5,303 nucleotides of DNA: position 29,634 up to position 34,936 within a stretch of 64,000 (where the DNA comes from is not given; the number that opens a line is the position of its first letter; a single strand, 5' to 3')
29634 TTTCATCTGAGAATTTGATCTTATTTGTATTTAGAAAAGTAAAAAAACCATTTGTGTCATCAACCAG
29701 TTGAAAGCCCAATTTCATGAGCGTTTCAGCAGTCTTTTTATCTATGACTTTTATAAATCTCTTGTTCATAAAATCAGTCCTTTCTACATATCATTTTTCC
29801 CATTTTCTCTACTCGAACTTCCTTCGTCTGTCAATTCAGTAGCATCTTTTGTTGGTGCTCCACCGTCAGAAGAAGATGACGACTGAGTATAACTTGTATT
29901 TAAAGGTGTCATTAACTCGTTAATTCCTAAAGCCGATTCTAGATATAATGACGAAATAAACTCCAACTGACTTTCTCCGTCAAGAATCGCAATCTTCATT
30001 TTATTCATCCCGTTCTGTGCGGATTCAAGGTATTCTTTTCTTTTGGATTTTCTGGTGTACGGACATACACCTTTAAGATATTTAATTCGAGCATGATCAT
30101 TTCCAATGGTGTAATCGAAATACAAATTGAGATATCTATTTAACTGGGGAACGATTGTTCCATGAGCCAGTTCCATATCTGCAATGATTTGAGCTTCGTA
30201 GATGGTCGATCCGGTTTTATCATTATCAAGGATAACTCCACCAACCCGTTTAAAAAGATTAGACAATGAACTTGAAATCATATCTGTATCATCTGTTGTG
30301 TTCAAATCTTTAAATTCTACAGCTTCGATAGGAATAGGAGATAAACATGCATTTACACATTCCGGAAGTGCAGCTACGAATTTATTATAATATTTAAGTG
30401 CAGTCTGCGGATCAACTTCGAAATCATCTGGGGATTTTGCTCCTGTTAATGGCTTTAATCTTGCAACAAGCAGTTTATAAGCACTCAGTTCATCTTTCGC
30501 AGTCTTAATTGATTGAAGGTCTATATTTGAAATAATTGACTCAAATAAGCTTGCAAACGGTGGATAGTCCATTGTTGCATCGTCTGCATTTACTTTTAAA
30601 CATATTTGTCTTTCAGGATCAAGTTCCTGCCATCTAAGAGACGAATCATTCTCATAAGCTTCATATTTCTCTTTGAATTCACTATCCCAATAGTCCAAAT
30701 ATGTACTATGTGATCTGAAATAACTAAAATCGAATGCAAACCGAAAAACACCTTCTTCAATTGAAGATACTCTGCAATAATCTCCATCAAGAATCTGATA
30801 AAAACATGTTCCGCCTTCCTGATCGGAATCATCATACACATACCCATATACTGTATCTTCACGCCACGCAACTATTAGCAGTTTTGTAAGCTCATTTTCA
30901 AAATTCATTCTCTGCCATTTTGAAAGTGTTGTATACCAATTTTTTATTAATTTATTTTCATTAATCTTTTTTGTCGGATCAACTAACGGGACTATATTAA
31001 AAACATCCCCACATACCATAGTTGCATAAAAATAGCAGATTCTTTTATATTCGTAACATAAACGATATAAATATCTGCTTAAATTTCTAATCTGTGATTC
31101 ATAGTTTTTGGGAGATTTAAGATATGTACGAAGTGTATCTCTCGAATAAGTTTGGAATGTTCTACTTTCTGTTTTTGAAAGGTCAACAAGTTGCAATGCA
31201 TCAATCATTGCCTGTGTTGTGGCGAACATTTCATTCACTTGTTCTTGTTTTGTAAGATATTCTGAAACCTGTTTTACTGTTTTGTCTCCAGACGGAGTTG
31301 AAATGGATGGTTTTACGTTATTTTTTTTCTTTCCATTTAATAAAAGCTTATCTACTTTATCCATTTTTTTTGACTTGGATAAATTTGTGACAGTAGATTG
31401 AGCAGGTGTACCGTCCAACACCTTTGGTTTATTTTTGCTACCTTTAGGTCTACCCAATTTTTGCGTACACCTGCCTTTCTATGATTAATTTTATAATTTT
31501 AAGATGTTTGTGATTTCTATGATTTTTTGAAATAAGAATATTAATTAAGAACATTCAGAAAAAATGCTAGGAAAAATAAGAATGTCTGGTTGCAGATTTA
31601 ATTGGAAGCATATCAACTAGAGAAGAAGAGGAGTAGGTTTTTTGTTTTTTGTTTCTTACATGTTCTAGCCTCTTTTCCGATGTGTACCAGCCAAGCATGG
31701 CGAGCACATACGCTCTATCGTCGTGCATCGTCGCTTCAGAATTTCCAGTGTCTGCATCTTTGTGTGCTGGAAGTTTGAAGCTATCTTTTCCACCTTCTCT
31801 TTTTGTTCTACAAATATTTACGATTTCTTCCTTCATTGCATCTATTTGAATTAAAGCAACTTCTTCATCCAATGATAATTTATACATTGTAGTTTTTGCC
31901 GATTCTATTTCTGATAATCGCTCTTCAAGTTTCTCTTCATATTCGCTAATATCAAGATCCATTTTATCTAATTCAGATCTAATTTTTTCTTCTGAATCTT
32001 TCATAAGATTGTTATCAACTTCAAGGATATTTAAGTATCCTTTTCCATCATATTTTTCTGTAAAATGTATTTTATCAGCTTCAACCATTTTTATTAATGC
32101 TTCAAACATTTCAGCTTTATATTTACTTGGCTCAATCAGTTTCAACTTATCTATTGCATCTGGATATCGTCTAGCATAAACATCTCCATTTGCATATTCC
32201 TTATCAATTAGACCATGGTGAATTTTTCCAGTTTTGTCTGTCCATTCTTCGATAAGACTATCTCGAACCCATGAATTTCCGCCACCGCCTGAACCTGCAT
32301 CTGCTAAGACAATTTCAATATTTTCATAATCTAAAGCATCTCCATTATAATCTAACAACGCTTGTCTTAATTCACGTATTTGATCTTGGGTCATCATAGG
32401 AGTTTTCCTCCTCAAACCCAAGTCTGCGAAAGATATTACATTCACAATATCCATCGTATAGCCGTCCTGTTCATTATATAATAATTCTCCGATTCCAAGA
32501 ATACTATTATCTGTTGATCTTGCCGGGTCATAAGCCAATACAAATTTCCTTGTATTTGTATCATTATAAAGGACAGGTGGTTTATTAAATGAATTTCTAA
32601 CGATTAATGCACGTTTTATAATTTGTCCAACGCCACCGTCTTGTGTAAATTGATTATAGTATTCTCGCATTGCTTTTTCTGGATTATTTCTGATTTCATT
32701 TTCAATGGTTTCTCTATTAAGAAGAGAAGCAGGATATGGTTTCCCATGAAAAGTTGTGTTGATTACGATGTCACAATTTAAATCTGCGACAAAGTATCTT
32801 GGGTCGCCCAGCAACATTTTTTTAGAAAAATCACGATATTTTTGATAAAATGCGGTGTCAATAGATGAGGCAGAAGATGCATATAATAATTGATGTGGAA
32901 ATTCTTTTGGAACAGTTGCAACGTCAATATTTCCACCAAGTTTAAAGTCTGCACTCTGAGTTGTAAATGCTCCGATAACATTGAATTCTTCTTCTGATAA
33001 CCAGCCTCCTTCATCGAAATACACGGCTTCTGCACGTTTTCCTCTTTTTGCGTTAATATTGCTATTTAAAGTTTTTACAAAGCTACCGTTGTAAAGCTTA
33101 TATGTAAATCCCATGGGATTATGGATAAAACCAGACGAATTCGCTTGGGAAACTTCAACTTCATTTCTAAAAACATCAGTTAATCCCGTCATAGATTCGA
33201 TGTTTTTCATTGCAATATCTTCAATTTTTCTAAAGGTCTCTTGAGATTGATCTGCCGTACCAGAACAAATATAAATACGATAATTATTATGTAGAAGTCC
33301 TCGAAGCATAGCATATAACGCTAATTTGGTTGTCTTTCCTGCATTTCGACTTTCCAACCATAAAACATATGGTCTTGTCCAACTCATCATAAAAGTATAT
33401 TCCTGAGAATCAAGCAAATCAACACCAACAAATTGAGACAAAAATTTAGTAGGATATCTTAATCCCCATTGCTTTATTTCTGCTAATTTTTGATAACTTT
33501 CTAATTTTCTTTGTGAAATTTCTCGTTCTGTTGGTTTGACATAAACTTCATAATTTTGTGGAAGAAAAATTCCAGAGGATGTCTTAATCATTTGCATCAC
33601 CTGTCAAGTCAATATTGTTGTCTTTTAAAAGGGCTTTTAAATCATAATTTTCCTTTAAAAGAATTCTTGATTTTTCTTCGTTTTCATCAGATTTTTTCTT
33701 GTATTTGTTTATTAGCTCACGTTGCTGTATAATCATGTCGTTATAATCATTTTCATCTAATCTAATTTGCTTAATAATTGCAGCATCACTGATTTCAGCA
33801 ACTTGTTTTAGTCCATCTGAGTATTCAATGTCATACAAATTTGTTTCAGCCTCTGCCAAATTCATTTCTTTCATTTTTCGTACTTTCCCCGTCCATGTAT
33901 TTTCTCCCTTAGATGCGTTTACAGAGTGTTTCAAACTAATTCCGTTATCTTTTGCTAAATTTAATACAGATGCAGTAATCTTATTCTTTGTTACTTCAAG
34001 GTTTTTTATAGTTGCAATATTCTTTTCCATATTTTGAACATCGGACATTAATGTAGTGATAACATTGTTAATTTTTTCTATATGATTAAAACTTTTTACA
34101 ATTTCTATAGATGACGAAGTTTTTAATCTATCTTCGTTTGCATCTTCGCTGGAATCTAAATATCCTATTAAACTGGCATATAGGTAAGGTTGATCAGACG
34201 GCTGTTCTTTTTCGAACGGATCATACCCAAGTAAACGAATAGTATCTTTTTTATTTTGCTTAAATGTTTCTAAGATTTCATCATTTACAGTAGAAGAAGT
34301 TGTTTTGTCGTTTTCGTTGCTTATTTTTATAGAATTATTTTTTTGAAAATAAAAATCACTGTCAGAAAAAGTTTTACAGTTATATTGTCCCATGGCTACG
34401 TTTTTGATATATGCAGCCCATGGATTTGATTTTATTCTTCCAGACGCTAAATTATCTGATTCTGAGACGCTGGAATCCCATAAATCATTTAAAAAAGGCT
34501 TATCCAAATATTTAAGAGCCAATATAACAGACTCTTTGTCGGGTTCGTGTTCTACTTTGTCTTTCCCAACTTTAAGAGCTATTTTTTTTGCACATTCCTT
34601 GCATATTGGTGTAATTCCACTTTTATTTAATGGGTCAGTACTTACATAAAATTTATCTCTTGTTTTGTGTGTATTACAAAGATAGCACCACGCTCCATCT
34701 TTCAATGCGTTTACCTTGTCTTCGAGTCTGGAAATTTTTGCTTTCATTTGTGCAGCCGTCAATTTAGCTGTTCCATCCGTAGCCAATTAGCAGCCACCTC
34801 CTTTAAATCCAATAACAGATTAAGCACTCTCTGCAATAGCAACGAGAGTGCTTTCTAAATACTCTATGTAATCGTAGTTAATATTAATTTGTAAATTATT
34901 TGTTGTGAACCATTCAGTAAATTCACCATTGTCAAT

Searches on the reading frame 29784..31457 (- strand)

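Call 62: search_protein_families(library=phrogs, proteins=[window:29784-31457:-], max_evalue=0.00001)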
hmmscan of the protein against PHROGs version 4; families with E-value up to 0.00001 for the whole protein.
window:29784-31457:- (557 aa): 1 family
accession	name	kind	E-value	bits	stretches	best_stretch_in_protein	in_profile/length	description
phrog_2739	-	head and packaging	7.1e-93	312.9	1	70-556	13-499/501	portal protein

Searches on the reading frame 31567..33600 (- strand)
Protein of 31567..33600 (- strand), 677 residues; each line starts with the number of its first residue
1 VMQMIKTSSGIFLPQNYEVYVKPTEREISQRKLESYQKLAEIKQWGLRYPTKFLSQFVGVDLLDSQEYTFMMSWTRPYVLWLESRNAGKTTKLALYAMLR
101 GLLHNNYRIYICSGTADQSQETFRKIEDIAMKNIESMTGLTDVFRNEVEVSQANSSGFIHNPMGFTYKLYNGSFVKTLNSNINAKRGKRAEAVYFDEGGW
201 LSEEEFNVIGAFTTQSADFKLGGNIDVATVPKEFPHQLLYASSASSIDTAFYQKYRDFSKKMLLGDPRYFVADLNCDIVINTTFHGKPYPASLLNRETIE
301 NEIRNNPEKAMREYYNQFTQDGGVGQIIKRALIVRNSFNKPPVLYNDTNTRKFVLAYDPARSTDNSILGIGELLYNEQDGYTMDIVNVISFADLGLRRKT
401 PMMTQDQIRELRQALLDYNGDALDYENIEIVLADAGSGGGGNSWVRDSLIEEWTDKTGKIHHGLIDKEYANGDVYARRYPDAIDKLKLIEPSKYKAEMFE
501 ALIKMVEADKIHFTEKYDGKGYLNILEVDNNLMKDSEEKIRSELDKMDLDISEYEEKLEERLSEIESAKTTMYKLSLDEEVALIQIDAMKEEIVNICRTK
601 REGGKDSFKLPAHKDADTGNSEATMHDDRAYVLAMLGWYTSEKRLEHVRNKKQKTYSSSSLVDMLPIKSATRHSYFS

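Call 7: search_protein_families(library=pfam, proteins=[window:31567-33600:-], max_evalue=0.01)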
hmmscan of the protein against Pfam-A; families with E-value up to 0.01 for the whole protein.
window:31567-33600:- (677 aa): 0 families

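Call 8: search_protein_families(library=phrogs, proteins=[window:31567-33600:-], max_evalue=0.001)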
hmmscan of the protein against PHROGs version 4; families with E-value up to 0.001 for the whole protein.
window:31567-33600:- (677 aa): 3 families
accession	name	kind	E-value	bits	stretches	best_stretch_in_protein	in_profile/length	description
phrog_9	-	head and packaging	7.4e-10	39.3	1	80-370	227-499/812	terminase large subunit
phrog_15503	-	unknown function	5.3e-05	23.7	1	30-207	35-201/245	-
phrog_5989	-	head and packaging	0.00022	21.5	1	60-199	140-261/347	terminase large subunit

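Call 43: search_dna_similar(query=window:31567-33600:-, collection=phages, mode=protein, max_rows=12)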
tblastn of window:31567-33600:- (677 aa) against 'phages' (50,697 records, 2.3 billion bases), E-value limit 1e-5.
Records with a match: 31; places in all: 31; records where one place covers at least 80% of the query: 0.
Best place of each record, by identity: <60% 31.
By first word of the organism name: Bacillus 28; Staphylococcus 2; Microcystis 1.
By host as written in the record: Bacillus subtilis BEST7003 6; Bacillus subtilis subsp. subtilis str. 168 5; Bacillus cereus 4; Bacillus cereus ATCC 27348 4; Bacillus subtilis 4; Bacillus subtilis Delta6 3; Staphylococcus haemolyticus 1; Staphylococcus epidermidis HD21-2 1; and 3 more.
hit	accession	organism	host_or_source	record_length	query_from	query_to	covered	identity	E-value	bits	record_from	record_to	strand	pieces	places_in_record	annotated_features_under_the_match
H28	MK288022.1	Bacillus phage pW4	Bacillus cereus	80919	26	272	36%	24.8%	3e-7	60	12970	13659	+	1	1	putative terminase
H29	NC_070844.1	Bacillus phage pW4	Bacillus cereus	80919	26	272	36%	24.8%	3e-7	60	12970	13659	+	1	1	putative terminase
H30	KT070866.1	Bacillus phage PBC4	Bacillus cereus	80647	26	272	36%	24.8%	3e-7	60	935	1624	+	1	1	putative terminase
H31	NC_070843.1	Bacillus phage PBC4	Bacillus cereus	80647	26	272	36%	24.8%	3e-7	60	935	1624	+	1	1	putative terminase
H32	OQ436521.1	Bacillus phage BSG01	Bacillus cereus ATCC 27348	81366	26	272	36%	24.8%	3e-7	60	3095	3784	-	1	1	terminase-like protein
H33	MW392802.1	Bacillus phage BCPST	Bacillus cereus ATCC 27348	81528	26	272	36%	24.8%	3e-7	60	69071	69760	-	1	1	terminase-like protein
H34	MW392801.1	Bacillus phage BCP6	Bacillus cereus ATCC 27348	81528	26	272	36%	24.8%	3e-7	60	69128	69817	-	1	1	terminase-like protein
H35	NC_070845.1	Bacillus phage BCPST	Bacillus cereus ATCC 27348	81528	26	272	36%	24.8%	3e-7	60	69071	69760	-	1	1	terminase-like protein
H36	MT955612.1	Staphylococcus phage SPbeta-like 2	Staphylococcus haemolyticus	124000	32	263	34%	26.2%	1e-6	58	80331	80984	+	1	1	terminase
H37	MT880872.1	Staphylococcus phage PhiSepi-HH3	Staphylococcus epidermidis HD21-2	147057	32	263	34%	26.2%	1e-6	58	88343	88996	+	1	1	hypothetical protein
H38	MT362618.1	Microcystis phage MaeS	Microcystis aeruginosa FACHB-942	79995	45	272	34%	25.2%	3e-8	64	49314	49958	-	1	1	hypothetical protein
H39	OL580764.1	Bacillus phage vB_BsuS-Goe14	Bacillus subtilis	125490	50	197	22%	27.0%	2e-6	57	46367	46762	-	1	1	hypothetical protein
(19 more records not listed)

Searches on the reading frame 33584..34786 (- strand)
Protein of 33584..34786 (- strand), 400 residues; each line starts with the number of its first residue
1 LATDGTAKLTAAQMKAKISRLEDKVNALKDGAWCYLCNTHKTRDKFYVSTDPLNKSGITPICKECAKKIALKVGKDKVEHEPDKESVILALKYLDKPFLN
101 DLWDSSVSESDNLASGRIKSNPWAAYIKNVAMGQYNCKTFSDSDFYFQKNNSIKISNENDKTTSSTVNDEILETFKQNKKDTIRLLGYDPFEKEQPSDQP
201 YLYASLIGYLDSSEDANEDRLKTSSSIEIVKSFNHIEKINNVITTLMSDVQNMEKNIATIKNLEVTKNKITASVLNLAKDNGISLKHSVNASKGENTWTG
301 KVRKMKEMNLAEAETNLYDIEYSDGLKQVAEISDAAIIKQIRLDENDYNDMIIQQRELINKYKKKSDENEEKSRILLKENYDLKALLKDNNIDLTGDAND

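Call 7: search_protein_families(library=pfam, proteins=[window:33584-34786:-], max_evalue=0.01)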
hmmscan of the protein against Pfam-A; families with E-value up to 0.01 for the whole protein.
window:33584-34786:- (400 aa): 1 family
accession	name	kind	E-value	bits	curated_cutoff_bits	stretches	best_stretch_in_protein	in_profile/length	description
PF19503.4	DUF6037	-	0.0036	17.7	28.8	1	331-392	120-179/200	Family of unknown function (DUF6037)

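Call 8: search_protein_families(library=phrogs, proteins=[window:33584-34786:-], max_evalue=0.001)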
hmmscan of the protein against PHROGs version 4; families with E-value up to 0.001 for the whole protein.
window:33584-34786:- (400 aa): 0 families
